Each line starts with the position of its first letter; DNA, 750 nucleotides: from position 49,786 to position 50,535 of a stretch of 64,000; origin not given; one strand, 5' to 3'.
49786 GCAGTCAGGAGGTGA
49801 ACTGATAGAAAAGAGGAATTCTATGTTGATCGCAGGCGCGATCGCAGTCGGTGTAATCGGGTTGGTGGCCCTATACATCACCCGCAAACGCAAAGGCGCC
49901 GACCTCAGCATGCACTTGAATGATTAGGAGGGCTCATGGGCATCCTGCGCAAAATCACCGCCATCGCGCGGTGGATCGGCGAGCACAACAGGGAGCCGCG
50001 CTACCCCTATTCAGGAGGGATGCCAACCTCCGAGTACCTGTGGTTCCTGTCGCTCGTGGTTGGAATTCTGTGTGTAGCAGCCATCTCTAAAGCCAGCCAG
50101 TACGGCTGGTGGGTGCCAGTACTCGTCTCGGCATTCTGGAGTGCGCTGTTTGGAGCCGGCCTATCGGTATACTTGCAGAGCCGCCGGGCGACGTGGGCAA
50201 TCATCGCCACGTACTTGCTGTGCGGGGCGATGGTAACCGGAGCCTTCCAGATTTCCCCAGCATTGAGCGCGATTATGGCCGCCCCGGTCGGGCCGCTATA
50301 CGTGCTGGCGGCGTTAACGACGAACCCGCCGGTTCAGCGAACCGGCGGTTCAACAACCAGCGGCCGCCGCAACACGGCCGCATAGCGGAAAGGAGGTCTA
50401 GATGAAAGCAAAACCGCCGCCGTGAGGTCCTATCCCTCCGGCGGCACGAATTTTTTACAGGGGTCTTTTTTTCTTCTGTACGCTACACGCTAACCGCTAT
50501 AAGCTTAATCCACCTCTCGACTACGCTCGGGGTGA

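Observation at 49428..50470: GC-rich (about 60%) foreign-looking islet between thrS and dnaE encoding a 34-aa TM peptide and a 4-TM protein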

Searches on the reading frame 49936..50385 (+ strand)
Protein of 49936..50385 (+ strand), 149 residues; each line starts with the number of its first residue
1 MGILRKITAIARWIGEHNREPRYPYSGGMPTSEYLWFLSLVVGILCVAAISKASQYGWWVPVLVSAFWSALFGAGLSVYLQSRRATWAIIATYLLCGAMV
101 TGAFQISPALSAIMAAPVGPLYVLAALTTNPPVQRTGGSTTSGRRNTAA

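Call 6: search_protein_families(library=pfam, proteins=[window:49936-50385:+], max_evalue=0.1)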
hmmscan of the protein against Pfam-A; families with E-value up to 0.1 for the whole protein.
window:49936-50385:+ (149 aa): 0 families

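Call 8: find_homologous_proteins(query=window:49936-50385:+, max_evalue=0.01)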
Query window:49936-50385:+ (149 aa): 1 proteins with E <= 0.01 among 33 candidates.
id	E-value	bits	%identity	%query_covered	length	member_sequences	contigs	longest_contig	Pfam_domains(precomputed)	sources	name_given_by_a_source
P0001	1.2e-91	322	100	100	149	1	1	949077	-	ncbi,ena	-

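Call 10: find_encoding_contigs(protein=P0001, flank=10000)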
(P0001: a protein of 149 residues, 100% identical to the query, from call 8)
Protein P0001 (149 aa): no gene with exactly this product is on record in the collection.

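Call 19: search_protein_representatives(protein=window:49936-50385:+)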
Query: 149 residues. Proteins with E-value up to 0.001 (for the whole library): 5; up to 1e-10: 3; up to 1e-30: 1. The best 5 are listed.
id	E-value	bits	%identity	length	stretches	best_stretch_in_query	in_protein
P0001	4.0e-92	322.2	100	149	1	1-149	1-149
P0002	1.1e-16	77.3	40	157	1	3-143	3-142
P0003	2.8e-13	66.3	38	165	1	5-125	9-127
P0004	5.6e-06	42.6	32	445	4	71-106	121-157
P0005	4.9e-05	39.6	30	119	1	45-135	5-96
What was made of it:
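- The proteins are orphans (calls 8, 19).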

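Call 22: find_encoding_contigs(protein=P0002, flank=8000)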
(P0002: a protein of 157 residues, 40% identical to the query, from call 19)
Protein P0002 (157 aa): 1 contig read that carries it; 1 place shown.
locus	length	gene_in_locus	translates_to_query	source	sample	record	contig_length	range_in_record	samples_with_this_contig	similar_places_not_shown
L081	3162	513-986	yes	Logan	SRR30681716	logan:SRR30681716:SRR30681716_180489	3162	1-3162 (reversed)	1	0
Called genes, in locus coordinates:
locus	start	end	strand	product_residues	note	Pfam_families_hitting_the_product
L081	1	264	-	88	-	?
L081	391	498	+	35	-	-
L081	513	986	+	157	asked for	-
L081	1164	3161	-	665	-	?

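Call 23: find_encoding_contigs(protein=P0003, flank=8000)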
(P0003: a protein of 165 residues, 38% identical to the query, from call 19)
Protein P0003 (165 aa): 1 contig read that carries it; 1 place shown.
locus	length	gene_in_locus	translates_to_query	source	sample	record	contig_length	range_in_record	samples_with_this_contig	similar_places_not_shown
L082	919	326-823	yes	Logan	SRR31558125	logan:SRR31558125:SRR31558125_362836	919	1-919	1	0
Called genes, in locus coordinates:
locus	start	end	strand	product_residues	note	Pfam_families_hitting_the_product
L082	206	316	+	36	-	-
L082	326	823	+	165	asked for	-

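Call 35: search_protein_families(library=phrogs, proteins=[P0001, P0002, P0003], max_evalue=1)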
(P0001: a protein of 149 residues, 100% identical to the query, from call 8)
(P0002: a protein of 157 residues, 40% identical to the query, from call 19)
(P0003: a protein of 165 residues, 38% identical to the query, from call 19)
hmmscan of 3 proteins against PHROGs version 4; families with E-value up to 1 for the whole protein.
P0001 (149 aa): 2 families
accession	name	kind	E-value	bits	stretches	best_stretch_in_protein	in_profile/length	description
phrog_34565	-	unknown function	0.26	12.2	1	81-120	112-151/219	-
phrog_1130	-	moron, auxiliary metabolic gene and host takeover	0.46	11.6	0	34-80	5-43/66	membrane protein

P0002 (157 aa): 1 family
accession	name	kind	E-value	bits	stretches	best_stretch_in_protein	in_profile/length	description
phrog_4835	-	unknown function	0.84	10.5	0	112-125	12-25/63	-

P0003 (165 aa): 0 families

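Call 36: search_protein_families(library=padloc, proteins=[P0001, P0002, P0003], max_evalue=1)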
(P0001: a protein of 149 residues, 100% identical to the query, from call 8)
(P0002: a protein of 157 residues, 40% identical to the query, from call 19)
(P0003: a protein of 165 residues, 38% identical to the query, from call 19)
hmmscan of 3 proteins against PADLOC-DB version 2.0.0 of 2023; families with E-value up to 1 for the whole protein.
P0001 (149 aa): 0 families

P0002 (157 aa): 0 families

P0003 (165 aa): 0 families

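Call 37: find_homologous_proteins(query=A2, max_evalue=0.01)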
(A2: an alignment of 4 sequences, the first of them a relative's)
Query A2 (4 sequences) (149 aa, profile of the alignment): 4 proteins with E <= 0.01 among 8000 candidates.
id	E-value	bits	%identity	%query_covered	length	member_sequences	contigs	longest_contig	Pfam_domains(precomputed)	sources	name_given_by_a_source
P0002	1.2e-78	280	36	97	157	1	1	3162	-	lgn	-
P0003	6.7e-74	265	44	61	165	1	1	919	-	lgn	-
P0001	9.5e-59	216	100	100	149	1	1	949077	-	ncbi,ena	-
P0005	4.6e-47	178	30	66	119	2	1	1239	-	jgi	jgi:hypothetical protein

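Call 38: find_encoding_contigs(protein=P0005, flank=5000)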
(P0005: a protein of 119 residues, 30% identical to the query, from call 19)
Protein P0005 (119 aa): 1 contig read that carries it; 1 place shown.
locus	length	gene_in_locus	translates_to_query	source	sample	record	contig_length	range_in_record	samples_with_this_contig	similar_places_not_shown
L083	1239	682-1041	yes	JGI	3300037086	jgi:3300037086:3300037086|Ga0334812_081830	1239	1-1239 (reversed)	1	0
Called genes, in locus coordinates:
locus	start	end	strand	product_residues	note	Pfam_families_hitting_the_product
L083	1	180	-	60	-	?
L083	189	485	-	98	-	-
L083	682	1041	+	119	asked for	-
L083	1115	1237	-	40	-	?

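Call 39: find_related_loci(query=A2, collection=metagenome_contigs, flank=6000)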
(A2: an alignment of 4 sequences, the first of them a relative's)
Query A2 (149 aa) in metagenome_contigs; peptide patterns used: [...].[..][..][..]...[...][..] (x = any residue, [..] = any of these).
68 stretches matched a pattern, but none encodes a relative of the query by tblastn (E <= 1e-3).
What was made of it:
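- Tried and rejected: A JGI metagenome scan with the protein profile found nothing (call 39).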

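Call 57: search_dna_similar(query=window:49936-50385:+, collection=phages, mode=protein, max_evalue=1)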
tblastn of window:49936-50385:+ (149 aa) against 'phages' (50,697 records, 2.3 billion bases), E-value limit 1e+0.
No match.

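Call 58: search_dna_similar(query=window:49936-50385:+, collection=plasmids, mode=protein, max_evalue=1)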
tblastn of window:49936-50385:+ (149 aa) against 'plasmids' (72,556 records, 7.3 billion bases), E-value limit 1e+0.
No match.
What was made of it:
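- Tried and rejected: tblastn against phage and plasmid collections gave no match (calls 57, 58).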

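Call 61: find_related_loci(query=A6, collection=viral_contigs, flank=5000)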
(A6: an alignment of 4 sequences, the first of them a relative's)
Query A6 (149 aa) in viral_contigs; peptide patterns used: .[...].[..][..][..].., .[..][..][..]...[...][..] (x = any residue, [..] = any of these).
9 stretches matched a pattern, but none encodes a relative of the query by tblastn (E <= 1e-3).
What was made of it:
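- There is no relative in phages, plasmids, IMG/VR or 15 billion proteins outside this clade (calls 19, 37, 57, 58, 61). There is no significant PHROG or PADLOC hit (calls 35, 36) and no phage or IMG/VR relative (calls 57, 61).
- Tried and rejected: An IMG/VR scan with the family profile found nothing (call 61).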

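Call 68: predict_structure(alignment_id=A2)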
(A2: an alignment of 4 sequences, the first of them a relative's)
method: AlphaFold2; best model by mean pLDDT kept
length: 149 residues; sequences in the alignment: 4
mean_pLDDT: 56.5   pTM: 0.33
mean pLDDT of the five models: 56.5, 54.6, 51.6, 51.0, 46.8
residues with pLDDT >= 90: 0; 70-90: 2; 50-70: 115; < 50: 32
segments of 3 or more residues with pLDDT < 50: 23-30, 129-149
pLDDT, mean of each block of 10 residues (from residue 1): 58 58 44 58 65 62 67 60 62 65 55 55 51 43 42
secondary structure, 60 per line:
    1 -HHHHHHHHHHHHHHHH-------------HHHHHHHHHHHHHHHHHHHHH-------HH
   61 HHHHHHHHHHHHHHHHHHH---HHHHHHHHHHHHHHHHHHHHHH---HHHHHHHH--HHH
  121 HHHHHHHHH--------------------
elements in order: H2-17 H31-51 H59-79 H83-104 H108-115 H118-129
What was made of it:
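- The AF2 model has low confidence (pLDDT 56.5; call 68).
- Tried and rejected: The AF2 model of ORF149 built on the 4-sequence alignment reached only pLDDT 56.5 and pTM 0.33 (call 68).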

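Call 86: search_solved_structures(query=A6, max_evalue=5)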
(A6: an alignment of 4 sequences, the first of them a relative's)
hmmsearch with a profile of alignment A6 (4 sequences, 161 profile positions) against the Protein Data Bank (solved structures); distinct sequences matched with E-value up to 5: 3.
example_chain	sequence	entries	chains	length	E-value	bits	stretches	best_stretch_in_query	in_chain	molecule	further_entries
8ufe_A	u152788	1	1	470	0.74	12.8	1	40-98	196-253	Integral membrane efflux protein EfpA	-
9vhd_B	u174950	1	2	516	0.83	12.6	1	40-98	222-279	Putative MFS-type transporter EfpA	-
7zm7_4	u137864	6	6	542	1.6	11.7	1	62-107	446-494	NADH-ubiquinone oxidoreductase chain 4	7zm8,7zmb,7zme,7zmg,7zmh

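Call 87: search_protein_families(library=ncbifam, proteins=[P0001, P0002, P0003, L083:562-1041:+, L083:316-552:+], max_evalue=1)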
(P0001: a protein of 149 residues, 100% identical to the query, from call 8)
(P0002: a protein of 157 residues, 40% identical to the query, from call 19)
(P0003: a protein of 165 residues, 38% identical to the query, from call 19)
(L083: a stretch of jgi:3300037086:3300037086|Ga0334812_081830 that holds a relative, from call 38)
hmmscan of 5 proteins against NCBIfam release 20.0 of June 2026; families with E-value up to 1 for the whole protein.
P0001 (149 aa): 1 family
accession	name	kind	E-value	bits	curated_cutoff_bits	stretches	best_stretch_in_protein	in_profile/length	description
NF041635.1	STM3941_fam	subfamily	0.019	14.9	40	1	35-84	8-57/157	STM3941 family protein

P0002 (157 aa): 2 families
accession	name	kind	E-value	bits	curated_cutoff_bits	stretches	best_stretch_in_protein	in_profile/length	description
TIGR03920.1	T7SS_EccD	equivalog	0.0089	14.9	94.95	1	20-122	104-207/455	type VII secretion integral membrane protein EccD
NF007577.0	PRK10209.1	equivalog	0.51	10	189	0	37-96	57-112/190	HdeD family acid-resistance protein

P0003 (165 aa): 1 family
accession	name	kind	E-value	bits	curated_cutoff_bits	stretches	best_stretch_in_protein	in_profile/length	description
NF007399.1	PRK09928.1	subfamily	0.096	10.7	695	1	30-101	136-207/675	choline BCCT transporter BetT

L083:562-1041:+ (159 aa): 1 family
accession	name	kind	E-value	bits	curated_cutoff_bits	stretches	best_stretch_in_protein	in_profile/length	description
NF033480.1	bifunc_MprF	equivalog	0.42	8.8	600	1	41-128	134-221/841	bifunctional lysylphosphatidylglycerol flippase/synthetase MprF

L083:316-552:+ (78 aa): 1 family
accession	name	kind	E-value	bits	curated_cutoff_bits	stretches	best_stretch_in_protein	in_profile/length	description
NF033872.1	SidA_fam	subfamily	0.93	8.2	60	0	13-69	303-357/379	T4SS effector SidA family protein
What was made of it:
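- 49936..50385 (+): ORF149: an N-terminal amphipathic helix carrying the conserved W[IV][DG][ED]HN[RK]EP motif, then four TM helices and a conserved YLQSRRA loop. SD AGGAGG at 49926-49931. No known family matches (calls 6, 35, 36, 86, 87).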
